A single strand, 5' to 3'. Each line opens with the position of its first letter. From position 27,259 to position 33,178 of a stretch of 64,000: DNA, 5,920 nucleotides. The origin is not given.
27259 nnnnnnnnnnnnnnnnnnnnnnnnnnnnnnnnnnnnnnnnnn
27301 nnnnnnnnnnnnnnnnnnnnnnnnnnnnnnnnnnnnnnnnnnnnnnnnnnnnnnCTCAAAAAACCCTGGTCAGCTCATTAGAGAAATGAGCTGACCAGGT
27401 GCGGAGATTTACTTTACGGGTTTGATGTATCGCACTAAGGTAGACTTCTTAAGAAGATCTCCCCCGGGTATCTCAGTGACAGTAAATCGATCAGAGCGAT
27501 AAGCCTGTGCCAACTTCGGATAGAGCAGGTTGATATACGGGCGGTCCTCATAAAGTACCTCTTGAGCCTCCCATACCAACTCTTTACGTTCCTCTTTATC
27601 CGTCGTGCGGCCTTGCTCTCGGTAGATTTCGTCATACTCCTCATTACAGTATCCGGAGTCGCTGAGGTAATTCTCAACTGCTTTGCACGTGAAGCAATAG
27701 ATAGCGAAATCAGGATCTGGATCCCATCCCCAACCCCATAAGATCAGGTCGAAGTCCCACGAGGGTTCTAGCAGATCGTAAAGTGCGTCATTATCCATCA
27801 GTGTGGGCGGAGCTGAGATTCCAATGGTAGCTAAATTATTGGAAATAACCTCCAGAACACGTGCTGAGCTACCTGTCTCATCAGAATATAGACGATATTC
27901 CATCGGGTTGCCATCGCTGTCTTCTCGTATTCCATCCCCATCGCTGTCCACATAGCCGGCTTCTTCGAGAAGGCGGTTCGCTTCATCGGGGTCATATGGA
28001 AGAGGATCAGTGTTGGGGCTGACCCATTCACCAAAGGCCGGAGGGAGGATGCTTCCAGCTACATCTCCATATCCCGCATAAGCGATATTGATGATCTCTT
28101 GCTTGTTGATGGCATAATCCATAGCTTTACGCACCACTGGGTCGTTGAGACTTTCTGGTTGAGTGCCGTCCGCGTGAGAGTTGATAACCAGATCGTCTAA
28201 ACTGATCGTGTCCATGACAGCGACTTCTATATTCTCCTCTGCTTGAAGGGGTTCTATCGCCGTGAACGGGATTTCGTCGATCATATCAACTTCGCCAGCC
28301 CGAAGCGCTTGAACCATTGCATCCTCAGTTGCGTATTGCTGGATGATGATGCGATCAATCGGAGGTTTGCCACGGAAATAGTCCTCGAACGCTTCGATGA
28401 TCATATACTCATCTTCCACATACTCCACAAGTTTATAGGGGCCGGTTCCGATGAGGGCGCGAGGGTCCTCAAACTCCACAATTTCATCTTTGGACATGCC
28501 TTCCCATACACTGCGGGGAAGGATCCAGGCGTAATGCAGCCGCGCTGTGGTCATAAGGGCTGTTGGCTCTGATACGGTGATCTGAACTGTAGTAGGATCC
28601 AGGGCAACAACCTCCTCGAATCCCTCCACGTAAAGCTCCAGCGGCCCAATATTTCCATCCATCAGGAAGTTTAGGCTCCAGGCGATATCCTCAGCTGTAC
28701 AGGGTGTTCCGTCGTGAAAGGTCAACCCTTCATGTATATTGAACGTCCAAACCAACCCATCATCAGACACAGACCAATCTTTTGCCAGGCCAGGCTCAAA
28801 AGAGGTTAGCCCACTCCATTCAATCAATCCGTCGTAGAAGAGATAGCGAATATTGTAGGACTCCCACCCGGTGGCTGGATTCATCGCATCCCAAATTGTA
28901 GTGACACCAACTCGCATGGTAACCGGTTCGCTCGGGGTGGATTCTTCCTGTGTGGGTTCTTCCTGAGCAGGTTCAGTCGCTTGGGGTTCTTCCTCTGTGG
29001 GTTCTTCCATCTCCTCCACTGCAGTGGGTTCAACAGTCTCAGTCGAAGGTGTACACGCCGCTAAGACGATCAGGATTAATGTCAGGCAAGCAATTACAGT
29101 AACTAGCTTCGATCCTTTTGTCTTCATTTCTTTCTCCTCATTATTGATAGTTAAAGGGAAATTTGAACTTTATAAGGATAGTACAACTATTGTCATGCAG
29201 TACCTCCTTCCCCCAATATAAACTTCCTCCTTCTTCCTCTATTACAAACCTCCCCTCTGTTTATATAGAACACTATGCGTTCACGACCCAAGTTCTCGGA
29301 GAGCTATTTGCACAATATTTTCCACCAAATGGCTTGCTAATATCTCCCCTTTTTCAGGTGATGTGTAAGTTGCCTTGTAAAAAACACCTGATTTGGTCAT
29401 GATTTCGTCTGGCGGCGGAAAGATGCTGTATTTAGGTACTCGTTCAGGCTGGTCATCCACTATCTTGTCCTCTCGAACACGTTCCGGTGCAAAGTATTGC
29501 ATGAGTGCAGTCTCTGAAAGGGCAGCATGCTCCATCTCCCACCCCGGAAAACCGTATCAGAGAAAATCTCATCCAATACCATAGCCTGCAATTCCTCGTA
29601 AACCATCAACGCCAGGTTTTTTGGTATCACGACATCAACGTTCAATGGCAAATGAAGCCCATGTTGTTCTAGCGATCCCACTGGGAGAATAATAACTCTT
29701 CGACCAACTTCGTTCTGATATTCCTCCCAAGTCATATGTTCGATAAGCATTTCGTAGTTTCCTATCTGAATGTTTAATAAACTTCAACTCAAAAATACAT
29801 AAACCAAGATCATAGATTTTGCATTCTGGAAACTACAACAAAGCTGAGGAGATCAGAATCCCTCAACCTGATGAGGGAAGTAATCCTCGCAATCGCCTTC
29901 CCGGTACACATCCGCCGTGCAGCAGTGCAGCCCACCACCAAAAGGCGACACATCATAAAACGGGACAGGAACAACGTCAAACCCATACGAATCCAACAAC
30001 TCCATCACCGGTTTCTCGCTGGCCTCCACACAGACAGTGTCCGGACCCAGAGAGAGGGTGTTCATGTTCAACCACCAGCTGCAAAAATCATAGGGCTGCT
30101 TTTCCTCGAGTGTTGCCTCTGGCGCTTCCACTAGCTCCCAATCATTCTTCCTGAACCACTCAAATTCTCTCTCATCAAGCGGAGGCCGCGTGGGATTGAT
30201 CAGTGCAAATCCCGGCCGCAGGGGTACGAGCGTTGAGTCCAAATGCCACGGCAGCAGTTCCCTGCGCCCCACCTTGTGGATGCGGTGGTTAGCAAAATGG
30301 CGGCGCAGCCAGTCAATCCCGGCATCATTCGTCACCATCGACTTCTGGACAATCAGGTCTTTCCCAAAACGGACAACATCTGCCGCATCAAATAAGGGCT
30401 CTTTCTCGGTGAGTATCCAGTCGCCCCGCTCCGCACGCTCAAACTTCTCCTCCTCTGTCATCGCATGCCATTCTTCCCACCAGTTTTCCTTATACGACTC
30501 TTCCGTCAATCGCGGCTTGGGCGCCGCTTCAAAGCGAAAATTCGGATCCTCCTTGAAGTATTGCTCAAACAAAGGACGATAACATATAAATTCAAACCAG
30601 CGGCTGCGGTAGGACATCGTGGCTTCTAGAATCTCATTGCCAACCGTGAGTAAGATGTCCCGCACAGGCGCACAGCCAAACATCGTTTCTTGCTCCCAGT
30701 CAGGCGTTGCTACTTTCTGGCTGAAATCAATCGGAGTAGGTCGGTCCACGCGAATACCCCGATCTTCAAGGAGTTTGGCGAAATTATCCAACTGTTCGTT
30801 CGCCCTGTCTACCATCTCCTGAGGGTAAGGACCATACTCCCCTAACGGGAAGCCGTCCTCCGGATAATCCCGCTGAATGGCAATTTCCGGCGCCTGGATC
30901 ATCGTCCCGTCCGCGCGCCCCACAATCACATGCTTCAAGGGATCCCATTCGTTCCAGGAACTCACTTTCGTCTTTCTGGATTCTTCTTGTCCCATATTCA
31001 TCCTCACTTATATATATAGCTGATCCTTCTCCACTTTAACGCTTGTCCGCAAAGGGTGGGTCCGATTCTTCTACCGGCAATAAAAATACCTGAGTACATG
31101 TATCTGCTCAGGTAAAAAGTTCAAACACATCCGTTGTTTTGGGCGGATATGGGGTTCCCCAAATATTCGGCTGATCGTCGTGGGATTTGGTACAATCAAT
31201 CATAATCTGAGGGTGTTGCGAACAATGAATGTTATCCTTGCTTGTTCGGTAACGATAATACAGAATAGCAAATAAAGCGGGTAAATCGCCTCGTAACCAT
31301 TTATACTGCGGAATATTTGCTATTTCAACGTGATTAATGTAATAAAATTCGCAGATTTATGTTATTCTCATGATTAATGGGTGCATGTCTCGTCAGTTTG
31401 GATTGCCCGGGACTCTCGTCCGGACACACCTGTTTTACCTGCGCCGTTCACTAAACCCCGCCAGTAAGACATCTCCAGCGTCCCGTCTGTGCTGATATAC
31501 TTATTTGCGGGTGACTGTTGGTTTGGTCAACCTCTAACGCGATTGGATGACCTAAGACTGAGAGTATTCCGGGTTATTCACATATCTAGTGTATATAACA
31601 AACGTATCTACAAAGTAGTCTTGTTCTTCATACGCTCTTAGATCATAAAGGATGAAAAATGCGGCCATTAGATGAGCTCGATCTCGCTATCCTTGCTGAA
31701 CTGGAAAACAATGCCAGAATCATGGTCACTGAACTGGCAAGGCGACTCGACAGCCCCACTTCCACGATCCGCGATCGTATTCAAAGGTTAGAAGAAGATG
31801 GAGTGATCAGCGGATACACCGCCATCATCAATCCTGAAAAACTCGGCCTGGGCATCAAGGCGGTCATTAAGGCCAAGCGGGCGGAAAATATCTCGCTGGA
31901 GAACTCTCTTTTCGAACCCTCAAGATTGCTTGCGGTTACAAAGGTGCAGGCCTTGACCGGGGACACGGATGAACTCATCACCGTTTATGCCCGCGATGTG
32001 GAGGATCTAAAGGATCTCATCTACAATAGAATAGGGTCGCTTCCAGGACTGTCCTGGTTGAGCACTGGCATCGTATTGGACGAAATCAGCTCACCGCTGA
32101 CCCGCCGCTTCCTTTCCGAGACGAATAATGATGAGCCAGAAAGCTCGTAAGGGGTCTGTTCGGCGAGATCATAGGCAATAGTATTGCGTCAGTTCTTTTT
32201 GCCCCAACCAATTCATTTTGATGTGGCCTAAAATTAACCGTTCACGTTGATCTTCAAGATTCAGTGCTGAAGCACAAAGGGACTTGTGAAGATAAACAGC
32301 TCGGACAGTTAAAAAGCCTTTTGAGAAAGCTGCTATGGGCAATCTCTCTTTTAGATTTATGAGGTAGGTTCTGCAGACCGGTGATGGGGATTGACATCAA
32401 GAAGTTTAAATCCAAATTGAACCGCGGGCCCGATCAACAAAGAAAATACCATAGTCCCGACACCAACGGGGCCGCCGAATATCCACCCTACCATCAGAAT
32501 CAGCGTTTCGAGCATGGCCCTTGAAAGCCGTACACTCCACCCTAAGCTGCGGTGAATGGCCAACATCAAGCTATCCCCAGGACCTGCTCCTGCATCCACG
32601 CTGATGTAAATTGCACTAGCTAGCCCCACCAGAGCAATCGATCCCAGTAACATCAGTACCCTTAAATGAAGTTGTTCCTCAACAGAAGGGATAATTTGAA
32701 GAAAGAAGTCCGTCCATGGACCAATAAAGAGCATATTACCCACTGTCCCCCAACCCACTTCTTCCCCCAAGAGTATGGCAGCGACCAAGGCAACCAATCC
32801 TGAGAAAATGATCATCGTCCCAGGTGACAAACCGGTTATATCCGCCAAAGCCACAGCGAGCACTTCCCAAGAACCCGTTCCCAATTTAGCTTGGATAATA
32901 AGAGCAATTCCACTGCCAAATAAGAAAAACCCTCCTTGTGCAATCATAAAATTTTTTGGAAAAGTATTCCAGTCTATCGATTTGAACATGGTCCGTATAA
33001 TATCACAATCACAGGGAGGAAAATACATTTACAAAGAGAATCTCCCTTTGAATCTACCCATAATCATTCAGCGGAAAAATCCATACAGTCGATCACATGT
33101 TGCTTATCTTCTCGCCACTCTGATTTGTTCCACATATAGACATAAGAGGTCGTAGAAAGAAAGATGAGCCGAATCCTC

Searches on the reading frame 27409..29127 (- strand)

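Call 61: search_protein_families(library=pfam, proteins=[window:27409-29127:-])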
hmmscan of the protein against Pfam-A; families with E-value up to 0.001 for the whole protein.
window:27409-29127:- (572 aa): 1 family
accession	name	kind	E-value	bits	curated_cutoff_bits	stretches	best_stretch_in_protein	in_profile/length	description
PF00496.27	SBP_bac_5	-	7.4e-87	292.3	32.4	1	110-479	2-360/368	Bacterial extracellular solute-binding proteins, family 5 Middle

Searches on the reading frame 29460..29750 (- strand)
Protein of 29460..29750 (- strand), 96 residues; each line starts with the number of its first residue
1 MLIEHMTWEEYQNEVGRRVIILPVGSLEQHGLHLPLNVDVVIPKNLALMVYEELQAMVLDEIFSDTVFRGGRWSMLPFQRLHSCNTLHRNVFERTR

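Call 8: search_protein_families(library=pfam, proteins=[window:29460-29750:-])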
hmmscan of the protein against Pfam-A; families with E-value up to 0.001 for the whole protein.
window:29460-29750:- (96 aa): 1 family
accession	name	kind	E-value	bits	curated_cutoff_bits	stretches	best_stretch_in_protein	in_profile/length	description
PF02633.19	Creatininase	-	2.6e-15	56.9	31.3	1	4-61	1-61/238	Creatinine amidohydrolase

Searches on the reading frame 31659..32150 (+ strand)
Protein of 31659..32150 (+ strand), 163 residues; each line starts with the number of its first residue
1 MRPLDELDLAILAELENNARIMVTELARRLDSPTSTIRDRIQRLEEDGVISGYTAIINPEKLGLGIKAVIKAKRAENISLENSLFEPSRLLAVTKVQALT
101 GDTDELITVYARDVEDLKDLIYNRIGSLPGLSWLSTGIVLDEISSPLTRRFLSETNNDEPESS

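Call 8: search_protein_families(library=pfam, proteins=[window:31659-32150:+])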
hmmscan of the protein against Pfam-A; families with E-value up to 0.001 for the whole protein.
window:31659-32150:+ (163 aa): 7 families
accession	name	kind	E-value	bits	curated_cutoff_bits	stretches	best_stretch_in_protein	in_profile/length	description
PF13412.12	HTH_24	-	3.5e-13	49.3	21.9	1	4-50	1-47/48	Winged helix-turn-helix DNA-binding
PF13404.12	HTH_AsnC-type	-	7.4e-12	45.3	27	1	4-45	1-42/42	AsnC-type helix-turn-helix domain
PF01037.27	AsnC_trans_reg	-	1.6e-07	31.6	25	1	93-141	24-72/73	Lrp/AsnC ligand binding domain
PF12840.13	HTH_20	-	4.6e-06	26.9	27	1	6-50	4-48/51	Helix-turn-helix domain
PF08279.18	HTH_11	-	0.00025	21.3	25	0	10-49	4-44/55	HTH domain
PF01047.28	MarR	-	0.0005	20.3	24.6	1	9-51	6-48/59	MarR family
PF12802.13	MarR_2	-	0.00072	20.1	27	0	8-50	7-50/61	MarR family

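Call 13: search_protein_families(library=ncbifam, proteins=[window:31659-32150:+])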
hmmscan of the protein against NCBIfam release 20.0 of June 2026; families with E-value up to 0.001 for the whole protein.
window:31659-32150:+ (163 aa): 8 families
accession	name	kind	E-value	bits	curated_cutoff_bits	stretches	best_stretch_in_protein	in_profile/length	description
NF040820.1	trans_reg_LrpA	equivalog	2.8e-18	66.2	250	1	4-143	2-140/141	HTH-type transcriptional regulator LrpA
NF053758.1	ChrTpTrnRegChrS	equivalog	3.5e-16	59.4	250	1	3-145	11-152/158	chromate efflux transcriptional regulator ChrS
NF008370.0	PRK11169.1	equivalog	8.7e-16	58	233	1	3-144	11-154/164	leucine-responsive transcriptional regulator Lrp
NF008384.0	PRK11179.1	equivalog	3.3e-14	53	227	1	4-141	7-144/153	transcriptional regulator AsnC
NF041395.1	TranRegLrpA1_Halo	equivalog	9.2e-14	51.6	250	1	10-132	9-130/142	HTH-type transcriptional regulator LrpA1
NF041396.1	TranRegLrp_Halo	equivalog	1.2e-13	51.2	190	1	5-142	4-139/149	HTH-type transcriptional regulator Lrp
NF040947.1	trans_reg_LysM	equivalog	6.5e-13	48.6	180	1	4-141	1-134/136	HTH-type transcriptional regulator LysM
TIGR01884.1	cas_HTH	subfamily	7.5e-05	22.2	60.2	1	2-52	138-188/202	CRISPR-associated CARF protein Csa3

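Call 40: find_homologous_proteins(query=window:31659-32150:+)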
Query window:31659-32150:+ (163 aa): 170 proteins with E <= 0.001 among 393 candidates; the best 120 are listed.
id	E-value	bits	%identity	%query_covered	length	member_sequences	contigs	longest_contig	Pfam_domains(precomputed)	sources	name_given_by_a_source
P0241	1.0e-95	335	100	100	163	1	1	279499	PF12840.14,PF13412.13,PF01037.29,PF13404.13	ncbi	-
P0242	2.2e-87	308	92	100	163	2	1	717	PF12840.14,PF13412.13,PF01037.29,PF13404.13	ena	-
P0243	1.6e-84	299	88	100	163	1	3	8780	PF13412.13,PF01037.29,PF13404.13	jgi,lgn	-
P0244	2.6e-84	298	87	100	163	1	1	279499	PF12840.14,PF13412.13,PF01037.29,PF13404.13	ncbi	-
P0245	7.1e-82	290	85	100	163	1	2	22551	PF13412.13,PF01037.29,PF13404.13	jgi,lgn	-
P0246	1.7e-76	273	82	98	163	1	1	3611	PF13412.13,PF01037.29,PF13404.13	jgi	-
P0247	1.8e-76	273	82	99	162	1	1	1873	PF12840.14,PF13412.13,PF01037.29,PF13404.13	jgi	jgi:Lrp/AsnC family transcriptional regulator for asnA, asnC and gidA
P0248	2.1e-76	273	82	98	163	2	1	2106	PF13412.13,PF01037.29,PF13404.13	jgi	jgi:Lrp/AsnC family transcriptional regulator for asnA, asnC and gidA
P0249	6.1e-75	268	80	100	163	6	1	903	PF12840.14,PF13412.13,PF01037.29,PF13404.13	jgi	jgi:DNA-binding Lrp family transcriptional regulator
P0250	2.0e-74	266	80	98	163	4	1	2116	PF13412.13,PF01037.29,PF13404.13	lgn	-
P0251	4.9e-74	265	80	98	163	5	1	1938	PF12840.14,PF13412.13,PF01037.29,PF13404.13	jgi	-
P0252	1.8e-73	263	77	100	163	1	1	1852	PF12840.14,PF13412.13,PF01037.29,PF13404.13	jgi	jgi:DNA-binding Lrp family transcriptional regulator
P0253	2.3e-73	263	79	100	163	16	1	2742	PF12840.14,PF13412.13,PF01037.29,PF13404.13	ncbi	-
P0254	5.7e-72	258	77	100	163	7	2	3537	PF12840.14,PF13412.13,PF01037.29,PF13404.13,PF12802.14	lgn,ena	-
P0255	6.5e-72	258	77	100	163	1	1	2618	PF12840.14,PF13412.13,PF01037.29,PF13404.13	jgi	jgi:DNA-binding Lrp family transcriptional regulator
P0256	3.4e-71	256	75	100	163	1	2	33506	PF01047.29,PF12840.14,PF13412.13,PF01037.29,PF13404.13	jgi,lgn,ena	-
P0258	6.8e-71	255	77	96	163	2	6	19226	PF12840.14,PF13412.13,PF01037.29,PF13404.13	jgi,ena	jgi:DNA-binding Lrp family transcriptional regulator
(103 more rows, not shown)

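Call 41: find_encoding_contigs(protein=P0243, flank=5000, max_places=3)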
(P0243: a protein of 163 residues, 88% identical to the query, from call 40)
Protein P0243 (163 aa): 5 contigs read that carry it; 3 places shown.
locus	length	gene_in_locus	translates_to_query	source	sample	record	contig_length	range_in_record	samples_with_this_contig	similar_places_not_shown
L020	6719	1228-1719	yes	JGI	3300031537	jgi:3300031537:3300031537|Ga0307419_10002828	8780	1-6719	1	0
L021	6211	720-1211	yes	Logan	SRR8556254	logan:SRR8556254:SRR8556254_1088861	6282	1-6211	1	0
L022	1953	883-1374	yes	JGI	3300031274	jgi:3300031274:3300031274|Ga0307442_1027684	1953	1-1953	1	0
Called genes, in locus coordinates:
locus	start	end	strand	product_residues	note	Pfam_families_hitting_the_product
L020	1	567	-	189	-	?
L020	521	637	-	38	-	-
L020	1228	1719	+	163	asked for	PF13404:HTH_AsnC-type, PF13412:HTH_24, PF01037:AsnC_trans_reg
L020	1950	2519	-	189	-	PF02588:YitT_membrane (faint), PF19700:DUF6198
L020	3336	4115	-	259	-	PF01925:TauE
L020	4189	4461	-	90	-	PF01979:Amidohydro_1 (weak)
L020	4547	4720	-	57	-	-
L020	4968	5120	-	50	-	-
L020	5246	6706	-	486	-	PF00291:PALP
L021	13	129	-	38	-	-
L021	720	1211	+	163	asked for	PF13404:HTH_AsnC-type, PF13412:HTH_24, PF01037:AsnC_trans_reg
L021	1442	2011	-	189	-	PF02588:YitT_membrane (faint), PF19700:DUF6198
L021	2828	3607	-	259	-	PF01925:TauE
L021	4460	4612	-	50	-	-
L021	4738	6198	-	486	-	PF00291:PALP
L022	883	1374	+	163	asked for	PF13404:HTH_AsnC-type, PF13412:HTH_24, PF01037:AsnC_trans_reg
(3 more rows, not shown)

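Call 42: find_encoding_contigs(protein=P0245, flank=5000, max_places=3)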
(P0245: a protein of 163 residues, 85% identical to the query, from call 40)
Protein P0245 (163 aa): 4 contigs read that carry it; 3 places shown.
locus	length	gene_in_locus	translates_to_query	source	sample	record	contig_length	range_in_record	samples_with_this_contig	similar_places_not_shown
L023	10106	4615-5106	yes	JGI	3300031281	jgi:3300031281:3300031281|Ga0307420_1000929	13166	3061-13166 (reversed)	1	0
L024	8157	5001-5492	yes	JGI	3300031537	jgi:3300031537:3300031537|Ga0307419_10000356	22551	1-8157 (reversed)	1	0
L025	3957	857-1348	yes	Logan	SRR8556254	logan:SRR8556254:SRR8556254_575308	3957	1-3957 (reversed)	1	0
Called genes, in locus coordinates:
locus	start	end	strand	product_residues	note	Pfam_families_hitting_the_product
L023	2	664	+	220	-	?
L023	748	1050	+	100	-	PF01177:Asp_Glu_race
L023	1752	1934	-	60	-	PF02452:PemK_toxin (weak)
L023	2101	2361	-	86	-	PF04014:MazE_antitoxin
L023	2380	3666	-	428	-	PF07690:MFS_1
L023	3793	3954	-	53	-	-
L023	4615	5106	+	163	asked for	PF13404:HTH_AsnC-type, PF13412:HTH_24, PF01037:AsnC_trans_reg (weak)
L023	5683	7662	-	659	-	PF00930:DPPIV_N (faint), PF26550:Tricorn_2nd, PF07676:PD40 (weak), PF26549:Tricorn_N, PF05448:AXE1 (faint), PF02129:Peptidase_S15 (weak), PF20434:BD-FAE, PF00326:Peptidase_S9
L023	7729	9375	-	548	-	PF00144:Beta-lactamase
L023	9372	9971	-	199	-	PF00291:PALP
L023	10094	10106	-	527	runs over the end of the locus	PF07969:Amidohydro_3, PF01979:Amidohydro_1 (weak)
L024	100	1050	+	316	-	PF00296:Bac_luciferase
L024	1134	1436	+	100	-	PF01177:Asp_Glu_race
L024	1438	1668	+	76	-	-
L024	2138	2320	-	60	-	PF02452:PemK_toxin (weak)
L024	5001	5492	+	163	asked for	PF13404:HTH_AsnC-type, PF13412:HTH_24, PF01037:AsnC_trans_reg (weak)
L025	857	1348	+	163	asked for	PF13404:HTH_AsnC-type, PF13412:HTH_24, PF01037:AsnC_trans_reg (weak)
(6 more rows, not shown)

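Call 43: find_encoding_contigs(protein=P0241, flank=1000, max_places=2)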
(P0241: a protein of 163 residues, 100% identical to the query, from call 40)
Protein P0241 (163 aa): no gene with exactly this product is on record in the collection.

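Call 47: find_encoding_contigs(protein=P0258, flank=3000, max_places=8)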
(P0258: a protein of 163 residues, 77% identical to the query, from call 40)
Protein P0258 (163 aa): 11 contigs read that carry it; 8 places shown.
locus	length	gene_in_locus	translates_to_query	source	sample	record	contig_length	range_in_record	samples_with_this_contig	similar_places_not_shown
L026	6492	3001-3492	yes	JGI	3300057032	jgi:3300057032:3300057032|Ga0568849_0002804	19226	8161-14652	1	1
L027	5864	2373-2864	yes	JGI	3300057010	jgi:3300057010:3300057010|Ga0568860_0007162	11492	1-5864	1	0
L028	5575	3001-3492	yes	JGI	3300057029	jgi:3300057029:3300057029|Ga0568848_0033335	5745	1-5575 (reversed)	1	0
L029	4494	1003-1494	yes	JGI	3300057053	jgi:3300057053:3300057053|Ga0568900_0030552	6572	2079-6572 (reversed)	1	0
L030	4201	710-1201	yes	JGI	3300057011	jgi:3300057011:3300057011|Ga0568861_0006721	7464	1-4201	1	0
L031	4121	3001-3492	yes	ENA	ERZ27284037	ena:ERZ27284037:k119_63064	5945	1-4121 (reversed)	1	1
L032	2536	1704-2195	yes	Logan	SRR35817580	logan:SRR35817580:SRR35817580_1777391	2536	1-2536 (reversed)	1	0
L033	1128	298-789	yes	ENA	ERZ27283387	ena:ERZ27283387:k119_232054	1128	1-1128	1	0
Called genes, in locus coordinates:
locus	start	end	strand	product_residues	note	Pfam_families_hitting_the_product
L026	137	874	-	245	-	PF02633:Creatininase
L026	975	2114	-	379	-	PF02274:ADI (weak)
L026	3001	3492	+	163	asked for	PF12840:HTH_20 (weak), PF13404:HTH_AsnC-type, PF13412:HTH_24, PF01037:AsnC_trans_reg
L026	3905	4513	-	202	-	PF00583:Acetyltransf_1, PF13508:Acetyltransf_7 (weak)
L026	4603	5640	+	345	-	PF00535:Glycos_transf_2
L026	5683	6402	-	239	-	PF01966:HD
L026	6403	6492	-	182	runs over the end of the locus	-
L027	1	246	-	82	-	?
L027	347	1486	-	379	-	PF02274:ADI (weak)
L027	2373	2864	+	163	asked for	PF12840:HTH_20 (weak), PF13404:HTH_AsnC-type, PF13412:HTH_24, PF01037:AsnC_trans_reg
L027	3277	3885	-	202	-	PF00583:Acetyltransf_1, PF13508:Acetyltransf_7 (weak)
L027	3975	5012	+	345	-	PF00535:Glycos_transf_2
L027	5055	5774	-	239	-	PF01966:HD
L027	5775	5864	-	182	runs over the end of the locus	-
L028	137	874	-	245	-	PF02633:Creatininase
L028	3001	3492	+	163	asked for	PF12840:HTH_20 (weak), PF13404:HTH_AsnC-type, PF13412:HTH_24, PF01037:AsnC_trans_reg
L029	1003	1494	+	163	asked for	PF12840:HTH_20 (weak), PF13404:HTH_AsnC-type, PF13412:HTH_24, PF01037:AsnC_trans_reg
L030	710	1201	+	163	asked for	PF12840:HTH_20 (weak), PF13404:HTH_AsnC-type, PF13412:HTH_24, PF01037:AsnC_trans_reg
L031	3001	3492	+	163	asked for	PF12840:HTH_20 (weak), PF13404:HTH_AsnC-type, PF13412:HTH_24, PF01037:AsnC_trans_reg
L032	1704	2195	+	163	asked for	PF12840:HTH_20 (weak), PF13404:HTH_AsnC-type, PF13412:HTH_24, PF01037:AsnC_trans_reg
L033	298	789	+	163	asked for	PF12840:HTH_20 (weak), PF13404:HTH_AsnC-type, PF13412:HTH_24, PF01037:AsnC_trans_reg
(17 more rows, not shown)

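Call 48: find_encoding_contigs(protein=P0256, flank=3000, max_places=6)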
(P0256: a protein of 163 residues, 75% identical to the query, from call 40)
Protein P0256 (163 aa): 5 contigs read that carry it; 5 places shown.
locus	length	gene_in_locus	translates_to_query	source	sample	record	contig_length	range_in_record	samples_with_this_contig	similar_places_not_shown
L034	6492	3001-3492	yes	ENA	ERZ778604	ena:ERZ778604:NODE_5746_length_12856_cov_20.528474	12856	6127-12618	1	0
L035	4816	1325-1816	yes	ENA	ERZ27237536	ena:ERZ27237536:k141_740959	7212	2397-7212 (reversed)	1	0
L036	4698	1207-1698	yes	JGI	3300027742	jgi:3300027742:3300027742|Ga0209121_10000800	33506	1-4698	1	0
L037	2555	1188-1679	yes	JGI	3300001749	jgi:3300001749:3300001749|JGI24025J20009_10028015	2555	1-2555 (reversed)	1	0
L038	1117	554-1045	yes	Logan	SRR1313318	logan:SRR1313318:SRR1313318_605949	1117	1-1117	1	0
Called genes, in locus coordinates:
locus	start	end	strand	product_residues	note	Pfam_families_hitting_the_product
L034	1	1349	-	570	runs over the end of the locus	PF00496:SBP_bac_5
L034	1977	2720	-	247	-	PF02633:Creatininase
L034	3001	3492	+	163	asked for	PF01047:MarR (weak), PF12840:HTH_20 (weak), PF13404:HTH_AsnC-type, PF13412:HTH_24, PF01037:AsnC_trans_reg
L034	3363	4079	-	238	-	PF01074:Glyco_hydro_38N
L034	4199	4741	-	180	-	-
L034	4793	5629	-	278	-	PF13546:DDE_5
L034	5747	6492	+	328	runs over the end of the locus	?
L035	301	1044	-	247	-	PF02633:Creatininase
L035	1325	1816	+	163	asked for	PF01047:MarR (weak), PF12840:HTH_20 (weak), PF13404:HTH_AsnC-type, PF13412:HTH_24, PF01037:AsnC_trans_reg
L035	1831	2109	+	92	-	-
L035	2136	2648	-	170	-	-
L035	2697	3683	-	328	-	PF04041:Glyco_hydro_130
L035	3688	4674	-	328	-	PF04041:Glyco_hydro_130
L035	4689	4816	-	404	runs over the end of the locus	PF05977:MFS_3 (faint), PF07690:MFS_1, PF12832:MFS_1_like (weak), PF13347:MFS_2 (weak), PF00083:Sugar_tr (faint), PF06609:TRI12, PF07690:MFS_1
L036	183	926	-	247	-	PF02633:Creatininase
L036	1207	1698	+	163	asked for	PF01047:MarR (weak), PF12840:HTH_20 (weak), PF13404:HTH_AsnC-type, PF13412:HTH_24, PF01037:AsnC_trans_reg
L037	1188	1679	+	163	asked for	PF01047:MarR (weak), PF12840:HTH_20 (weak), PF13404:HTH_AsnC-type, PF13412:HTH_24, PF01037:AsnC_trans_reg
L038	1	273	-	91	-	?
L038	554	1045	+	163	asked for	PF01047:MarR (weak), PF12840:HTH_20 (weak), PF13404:HTH_AsnC-type, PF13412:HTH_24, PF01037:AsnC_trans_reg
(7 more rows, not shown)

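Call 64: find_encoding_contigs(protein=P0246, flank=3000, max_places=5)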
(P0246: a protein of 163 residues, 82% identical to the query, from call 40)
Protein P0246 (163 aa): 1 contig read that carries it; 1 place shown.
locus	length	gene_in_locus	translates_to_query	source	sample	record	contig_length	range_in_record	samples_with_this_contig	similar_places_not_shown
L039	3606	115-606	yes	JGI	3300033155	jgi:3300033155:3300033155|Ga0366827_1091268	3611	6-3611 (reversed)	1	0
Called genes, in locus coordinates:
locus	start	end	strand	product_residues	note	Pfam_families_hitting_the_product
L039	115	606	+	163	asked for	PF13404:HTH_AsnC-type, PF13412:HTH_24, PF01037:AsnC_trans_reg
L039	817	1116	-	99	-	PF00665:rve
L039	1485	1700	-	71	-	PF01527:HTH_Tnp_1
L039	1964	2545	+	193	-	PF13338:AbiEi_4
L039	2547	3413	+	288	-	PF08843:AbiEii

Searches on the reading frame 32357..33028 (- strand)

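Call 61: search_protein_families(library=pfam, proteins=[window:32357-33028:-])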
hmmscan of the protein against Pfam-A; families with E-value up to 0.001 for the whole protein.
window:32357-33028:- (223 aa): 1 family
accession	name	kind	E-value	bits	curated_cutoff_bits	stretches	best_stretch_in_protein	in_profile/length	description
PF02588.21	YitT_membrane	-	7.7e-05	22.6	24.3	0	32-186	7-159/205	Uncharacterised 5xTM membrane BCR, YitT family COG1284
